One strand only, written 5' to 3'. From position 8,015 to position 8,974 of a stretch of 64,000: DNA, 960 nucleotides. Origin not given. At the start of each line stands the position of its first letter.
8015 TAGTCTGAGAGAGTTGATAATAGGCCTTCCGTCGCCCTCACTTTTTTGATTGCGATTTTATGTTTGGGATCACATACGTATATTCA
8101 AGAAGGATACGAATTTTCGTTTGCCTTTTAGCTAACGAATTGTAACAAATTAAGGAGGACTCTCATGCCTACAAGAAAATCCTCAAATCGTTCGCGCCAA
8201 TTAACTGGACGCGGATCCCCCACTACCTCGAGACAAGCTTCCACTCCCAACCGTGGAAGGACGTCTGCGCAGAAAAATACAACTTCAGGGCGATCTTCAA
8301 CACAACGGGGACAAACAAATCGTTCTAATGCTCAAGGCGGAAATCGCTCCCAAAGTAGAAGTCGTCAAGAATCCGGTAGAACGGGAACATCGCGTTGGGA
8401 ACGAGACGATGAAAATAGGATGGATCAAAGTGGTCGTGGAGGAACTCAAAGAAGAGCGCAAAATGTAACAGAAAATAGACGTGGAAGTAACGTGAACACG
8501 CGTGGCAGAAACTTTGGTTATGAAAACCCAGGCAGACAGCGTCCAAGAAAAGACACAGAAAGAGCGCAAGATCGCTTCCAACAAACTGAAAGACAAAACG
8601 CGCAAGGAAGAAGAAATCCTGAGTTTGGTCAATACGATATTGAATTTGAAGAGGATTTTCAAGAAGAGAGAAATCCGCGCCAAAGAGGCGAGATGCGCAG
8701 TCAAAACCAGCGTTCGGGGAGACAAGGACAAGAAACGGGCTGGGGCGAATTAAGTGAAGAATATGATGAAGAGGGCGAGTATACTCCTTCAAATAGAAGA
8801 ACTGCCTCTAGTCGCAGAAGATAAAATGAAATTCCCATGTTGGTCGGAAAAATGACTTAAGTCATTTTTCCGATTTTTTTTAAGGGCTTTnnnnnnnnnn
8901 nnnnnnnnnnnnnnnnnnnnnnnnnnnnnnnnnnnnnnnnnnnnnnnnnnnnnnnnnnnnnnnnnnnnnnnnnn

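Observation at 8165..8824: Second, Arg/Ser/Thr-rich disordered paralog with acidic tail 7 kb away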

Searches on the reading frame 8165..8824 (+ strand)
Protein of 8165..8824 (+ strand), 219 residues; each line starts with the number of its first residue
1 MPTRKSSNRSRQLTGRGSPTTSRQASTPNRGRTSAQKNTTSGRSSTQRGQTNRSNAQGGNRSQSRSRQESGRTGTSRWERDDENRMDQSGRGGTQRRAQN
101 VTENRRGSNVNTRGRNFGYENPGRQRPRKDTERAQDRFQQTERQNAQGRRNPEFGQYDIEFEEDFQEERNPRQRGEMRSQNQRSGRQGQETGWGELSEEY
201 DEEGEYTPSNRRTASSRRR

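Call 3: search_protein_families(library=pfam, proteins=[window:8165-8824:+], max_evalue=0.1)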
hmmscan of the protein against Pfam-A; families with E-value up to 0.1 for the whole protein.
window:8165-8824:+ (219 aa): 0 families

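Call 4: search_protein_families(library=ncbifam, proteins=[window:8165-8824:+], max_evalue=1)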
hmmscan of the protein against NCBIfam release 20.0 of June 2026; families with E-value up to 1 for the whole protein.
window:8165-8824:+ (219 aa): 0 families

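Call 6: find_homologous_proteins(query=window:8165-8821:+, max_evalue=0.01)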
Query window:8165-8821:+: 156 candidates shared short words with the query, none scored E <= 0.01.

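Call 7: find_encoding_contigs(protein=window:8165-8821:+, flank=10000)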
Protein window:8165-8821:+ (219 aa): no gene with exactly this product is on record in the collection.

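Call 9: find_related_loci(query=window:8165-8821:+, collection=genome_contigs, flank=10000)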
Query window:8165-8821:+ (219 aa) in genome_contigs; peptide patterns used: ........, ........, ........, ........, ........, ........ (x = any residue, [..] = any of these).
200 stretches matched a pattern, but none encodes a relative of the query by tblastn (E <= 1e-3).

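Call 20: search_protein_representatives(protein=window:8165-8821:+)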
Query: 219 residues. Proteins with E-value up to 0.001 (for the whole library): 0; up to 1e-10: 0; up to 1e-30: 0. The best 0 are listed.

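Call 22: find_related_loci(query=window:8165-8821:+, collection=metagenome_contigs, flank=10000)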
Query window:8165-8821:+ (219 aa) in metagenome_contigs; peptide patterns used: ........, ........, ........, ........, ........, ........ (x = any residue, [..] = any of these).
329 stretches matched a pattern, but none encodes a relative of the query by tblastn (E <= 1e-3).
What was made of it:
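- Tried and rejected: Back-translated pattern scans of GTDB genomes and JGI metagenomes also gave nothing (calls 9, 22).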

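Call 31: list_cluster_members(proteins=[window:8165-8821:+, window:384-1247:-, P0001])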
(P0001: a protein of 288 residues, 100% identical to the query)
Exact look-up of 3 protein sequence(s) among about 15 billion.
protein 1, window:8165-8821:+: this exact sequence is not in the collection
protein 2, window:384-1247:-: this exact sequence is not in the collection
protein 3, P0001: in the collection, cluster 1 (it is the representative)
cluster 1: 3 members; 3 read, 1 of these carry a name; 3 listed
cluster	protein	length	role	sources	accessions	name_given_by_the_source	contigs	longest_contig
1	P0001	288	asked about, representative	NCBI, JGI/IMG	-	NAD(P)-dependent dehydrogenase (short-subunit alcohol dehydrogenase family)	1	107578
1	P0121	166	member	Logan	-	-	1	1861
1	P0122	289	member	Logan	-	-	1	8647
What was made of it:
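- The protein is absent from the protein collections (calls 6, 20, 31).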

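Call 32: find_encoding_contigs(protein=P0122, flank=10000, max_places=3)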
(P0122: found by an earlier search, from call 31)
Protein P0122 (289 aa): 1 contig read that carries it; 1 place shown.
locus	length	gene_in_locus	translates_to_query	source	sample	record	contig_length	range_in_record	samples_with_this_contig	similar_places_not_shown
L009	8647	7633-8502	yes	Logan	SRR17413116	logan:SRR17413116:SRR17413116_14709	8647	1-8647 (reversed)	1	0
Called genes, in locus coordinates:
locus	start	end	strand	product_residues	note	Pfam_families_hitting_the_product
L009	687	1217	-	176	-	PF05974:DUF892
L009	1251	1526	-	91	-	PF05532:CsbD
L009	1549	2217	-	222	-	PF00107:ADH_zinc_N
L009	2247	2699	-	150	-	PF08240:ADH_N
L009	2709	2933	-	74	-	PF08240:ADH_N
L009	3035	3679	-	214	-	PF04972:BON, PF21937:Yop-YscD_ppl_2nd (faint), PF04972:BON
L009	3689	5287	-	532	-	PF01266:DAO, PF01946:Thi4 (weak), PF21799:MurD-like_N (faint), PF13450:NAD_binding_8, PF00355:Rieske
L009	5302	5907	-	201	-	-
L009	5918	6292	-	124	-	PF04972:BON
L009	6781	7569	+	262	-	-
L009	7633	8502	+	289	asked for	PF00106:adh_short, PF08659:KR, PF23441:SDR (faint), PF13561:adh_short_C2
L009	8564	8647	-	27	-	?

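Call 33: find_encoding_contigs(protein=P0121, flank=10000, max_places=3)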
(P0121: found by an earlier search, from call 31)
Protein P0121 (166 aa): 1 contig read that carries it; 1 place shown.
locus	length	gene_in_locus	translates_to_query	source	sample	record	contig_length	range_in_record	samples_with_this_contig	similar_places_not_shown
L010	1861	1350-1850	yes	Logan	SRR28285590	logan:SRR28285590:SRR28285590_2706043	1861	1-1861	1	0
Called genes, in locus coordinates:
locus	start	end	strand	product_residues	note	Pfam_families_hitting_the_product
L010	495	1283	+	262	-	-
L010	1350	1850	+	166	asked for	PF00106:adh_short, PF08659:KR, PF13561:adh_short_C2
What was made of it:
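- Gene callers did call the 262-aa ortholog on both SRA contigs (calls 32, 33).
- Tried and rejected: The route that worked was the 90%-identity cluster mates of the SDR (calls 31-33).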

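Call 45: list_cluster_members(proteins=[L009:6781-7566:+, L010:495-1280:+])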
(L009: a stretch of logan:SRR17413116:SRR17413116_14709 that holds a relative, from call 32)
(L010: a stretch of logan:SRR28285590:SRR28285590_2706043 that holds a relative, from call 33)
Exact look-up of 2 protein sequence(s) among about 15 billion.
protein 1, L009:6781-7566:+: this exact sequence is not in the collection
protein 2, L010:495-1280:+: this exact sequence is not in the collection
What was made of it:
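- Tried and rejected: The 262-aa orthologs exist on SRA contigs where genes were called (calls 32, 33), yet neither they nor the window proteins are in the protein collections (calls 31, 45).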

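Call 61: predict_structure(protein=window:8165-8821:+)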
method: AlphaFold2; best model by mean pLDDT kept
length: 219 residues; sequences in the alignment: 1
mean_pLDDT: 50.7   pTM: 0.14
mean pLDDT of the five models: 50.7, 50.7, 47.6, 46.7, 46.6
residues with pLDDT >= 90: 0; 70-90: 5; 50-70: 109; < 50: 105
segments of 3 or more residues with pLDDT < 50: 1-5, 7-9, 17-20, 22-26, 30-33, 35-77, 79-81, 92-94, 108-114, 119-121, 213-217
pLDDT, mean of each block of 10 residues (from residue 1): 47 51 49 47 46 44 44 45 49 50 49 47 51 52 52 56 57 55 51 56 65 48
secondary structure, 60 per line:
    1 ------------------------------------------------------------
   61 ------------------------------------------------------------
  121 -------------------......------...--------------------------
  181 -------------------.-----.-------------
elements in order: H140-145
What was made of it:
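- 8165..8824 (+): CDS of the 219-aa Arg/Ser/Thr/Gln/Gly-rich disordered protein ('A219'), including the stop codon. AlphaFold2 in single-sequence mode gives pLDDT 50.7 and almost no secondary structure (one 6-residue helix) (call 61).
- AlphaFold2 gives pLDDT 50.7 and pTM 0.14 (call 61).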

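Call 73: search_protein_families(library=pfam, proteins=[L009:5302-5907:-, L009:5918-6292:-], max_evalue=0.001)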
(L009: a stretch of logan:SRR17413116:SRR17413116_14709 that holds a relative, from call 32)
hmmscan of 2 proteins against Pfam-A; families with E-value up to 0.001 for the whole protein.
L009:5302-5907:- (201 aa): 0 families

L009:5918-6292:- (124 aa): 1 family
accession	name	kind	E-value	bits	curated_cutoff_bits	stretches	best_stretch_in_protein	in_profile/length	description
PF04972.22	BON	-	1e-15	58.2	27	1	53-122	1-68/69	BON domain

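Call 96: search_solved_structures(query=window:8165-8821:+, max_evalue=1)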
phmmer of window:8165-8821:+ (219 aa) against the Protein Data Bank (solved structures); distinct sequences matched with E-value up to 1: 1.
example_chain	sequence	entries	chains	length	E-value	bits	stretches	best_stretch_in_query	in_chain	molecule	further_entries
7qle_A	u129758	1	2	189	0.12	15.6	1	10-125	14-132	S-layer protein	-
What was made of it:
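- No Pfam, NCBIfam or PDB match (calls 3, 4, 96). No similarity to Hc1, Hc2 or any DNA- or RNA-binding domain (calls 3, 4, 96).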
